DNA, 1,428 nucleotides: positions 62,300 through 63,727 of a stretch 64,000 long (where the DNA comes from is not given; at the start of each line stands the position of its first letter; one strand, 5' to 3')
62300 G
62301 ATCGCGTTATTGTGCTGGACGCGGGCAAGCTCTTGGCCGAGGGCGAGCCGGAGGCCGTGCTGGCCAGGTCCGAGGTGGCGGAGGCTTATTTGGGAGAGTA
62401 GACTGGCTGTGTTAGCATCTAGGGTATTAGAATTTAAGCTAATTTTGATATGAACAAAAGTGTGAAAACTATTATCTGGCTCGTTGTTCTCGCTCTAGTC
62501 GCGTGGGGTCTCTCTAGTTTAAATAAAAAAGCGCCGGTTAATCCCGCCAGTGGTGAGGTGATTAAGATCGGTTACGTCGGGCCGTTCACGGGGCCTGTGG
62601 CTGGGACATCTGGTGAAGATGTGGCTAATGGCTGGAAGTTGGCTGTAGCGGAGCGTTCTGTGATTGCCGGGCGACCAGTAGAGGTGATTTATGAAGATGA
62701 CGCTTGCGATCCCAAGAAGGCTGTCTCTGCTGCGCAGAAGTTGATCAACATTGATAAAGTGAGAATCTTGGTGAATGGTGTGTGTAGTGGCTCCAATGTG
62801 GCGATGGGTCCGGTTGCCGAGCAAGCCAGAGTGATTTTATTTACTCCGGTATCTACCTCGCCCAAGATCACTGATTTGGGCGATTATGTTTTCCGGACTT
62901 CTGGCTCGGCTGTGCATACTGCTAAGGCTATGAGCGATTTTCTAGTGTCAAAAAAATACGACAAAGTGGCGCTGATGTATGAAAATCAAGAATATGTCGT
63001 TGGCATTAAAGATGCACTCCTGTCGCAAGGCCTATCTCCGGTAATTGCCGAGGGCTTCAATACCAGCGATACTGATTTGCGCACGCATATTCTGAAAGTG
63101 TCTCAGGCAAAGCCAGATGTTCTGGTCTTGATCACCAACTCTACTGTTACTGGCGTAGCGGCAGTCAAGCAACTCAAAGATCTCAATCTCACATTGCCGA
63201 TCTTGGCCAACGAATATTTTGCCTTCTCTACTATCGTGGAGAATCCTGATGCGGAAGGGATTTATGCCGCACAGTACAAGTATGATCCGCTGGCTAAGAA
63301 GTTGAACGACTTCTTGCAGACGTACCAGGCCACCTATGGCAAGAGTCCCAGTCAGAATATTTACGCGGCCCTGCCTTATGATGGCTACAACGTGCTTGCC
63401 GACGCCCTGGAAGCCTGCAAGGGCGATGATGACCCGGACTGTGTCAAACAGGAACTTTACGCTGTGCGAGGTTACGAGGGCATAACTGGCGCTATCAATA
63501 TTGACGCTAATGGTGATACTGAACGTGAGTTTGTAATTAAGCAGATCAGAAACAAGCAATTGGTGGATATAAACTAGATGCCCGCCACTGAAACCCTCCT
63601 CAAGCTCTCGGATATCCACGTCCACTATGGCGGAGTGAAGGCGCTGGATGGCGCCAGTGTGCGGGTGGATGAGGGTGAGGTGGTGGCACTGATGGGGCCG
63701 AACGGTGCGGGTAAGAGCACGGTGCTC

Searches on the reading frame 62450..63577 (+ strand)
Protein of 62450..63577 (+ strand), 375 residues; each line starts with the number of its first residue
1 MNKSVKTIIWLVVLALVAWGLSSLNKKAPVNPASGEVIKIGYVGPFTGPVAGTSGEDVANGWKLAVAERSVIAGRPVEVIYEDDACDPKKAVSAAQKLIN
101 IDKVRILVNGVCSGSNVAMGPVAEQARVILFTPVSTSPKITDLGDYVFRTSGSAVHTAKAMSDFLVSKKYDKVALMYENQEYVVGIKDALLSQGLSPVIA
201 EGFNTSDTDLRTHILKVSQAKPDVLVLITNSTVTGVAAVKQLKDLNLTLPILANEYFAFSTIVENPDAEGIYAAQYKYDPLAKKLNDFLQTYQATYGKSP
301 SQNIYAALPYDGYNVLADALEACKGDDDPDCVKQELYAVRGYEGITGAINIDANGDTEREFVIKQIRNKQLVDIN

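Call 17: find_encoding_contigs(protein=window:62450-63577:+, flank=10000, max_places=3)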
Protein window:62450-63577:+ (375 aa): 5 contigs read that carry it; 3 places shown.
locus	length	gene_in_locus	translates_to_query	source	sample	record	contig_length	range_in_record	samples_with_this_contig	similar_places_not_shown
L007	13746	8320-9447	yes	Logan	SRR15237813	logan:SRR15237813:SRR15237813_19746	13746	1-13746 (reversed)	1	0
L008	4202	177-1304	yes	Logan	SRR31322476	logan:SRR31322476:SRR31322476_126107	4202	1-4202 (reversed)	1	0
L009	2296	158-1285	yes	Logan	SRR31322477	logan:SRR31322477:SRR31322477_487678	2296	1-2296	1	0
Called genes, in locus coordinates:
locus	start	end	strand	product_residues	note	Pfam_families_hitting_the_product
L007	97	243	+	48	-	-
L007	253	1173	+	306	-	PF00246:Peptidase_M14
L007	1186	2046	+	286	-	PF00246:Peptidase_M14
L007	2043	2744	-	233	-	PF13489:Methyltransf_23, PF13847:Methyltransf_31, PF08241:Methyltransf_11, PF08242:Methyltransf_12, PF13649:Methyltransf_25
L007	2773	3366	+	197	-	PF00588:SpoU_methylase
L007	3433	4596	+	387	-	PF13433:Peripla_BP_5, PF13458:Peripla_BP_6, PF01094:ANF_receptor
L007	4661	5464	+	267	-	PF02653:BPD_transp_2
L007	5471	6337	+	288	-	PF02653:BPD_transp_2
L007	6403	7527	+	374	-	PF13433:Peripla_BP_5, PF13458:Peripla_BP_6, PF01094:ANF_receptor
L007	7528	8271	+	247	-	PF02463:SMC_N (faint), PF13476:AAA_23 (faint), PF00005:ABC_tran, PF13304:AAA_21 (faint)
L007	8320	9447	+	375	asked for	PF13433:Peripla_BP_5, PF13458:Peripla_BP_6, PF01094:ANF_receptor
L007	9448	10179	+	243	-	PF02463:SMC_N (weak), PF00005:ABC_tran, PF13304:AAA_21 (faint)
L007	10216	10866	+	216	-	PF09335:VTT_dom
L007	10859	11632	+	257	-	PF02353:CMAS, PF01209:Ubie_methyltran, PF13489:Methyltransf_23, PF05175:MTS, PF13847:Methyltransf_31, PF08241:Methyltransf_11, PF08242:Methyltransf_12, PF13649:Methyltransf_25, +3 more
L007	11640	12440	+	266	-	PF04402:SIMPL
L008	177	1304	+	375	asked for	PF13433:Peripla_BP_5, PF13458:Peripla_BP_6, PF01094:ANF_receptor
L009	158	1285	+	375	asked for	PF13433:Peripla_BP_5, PF13458:Peripla_BP_6, PF01094:ANF_receptor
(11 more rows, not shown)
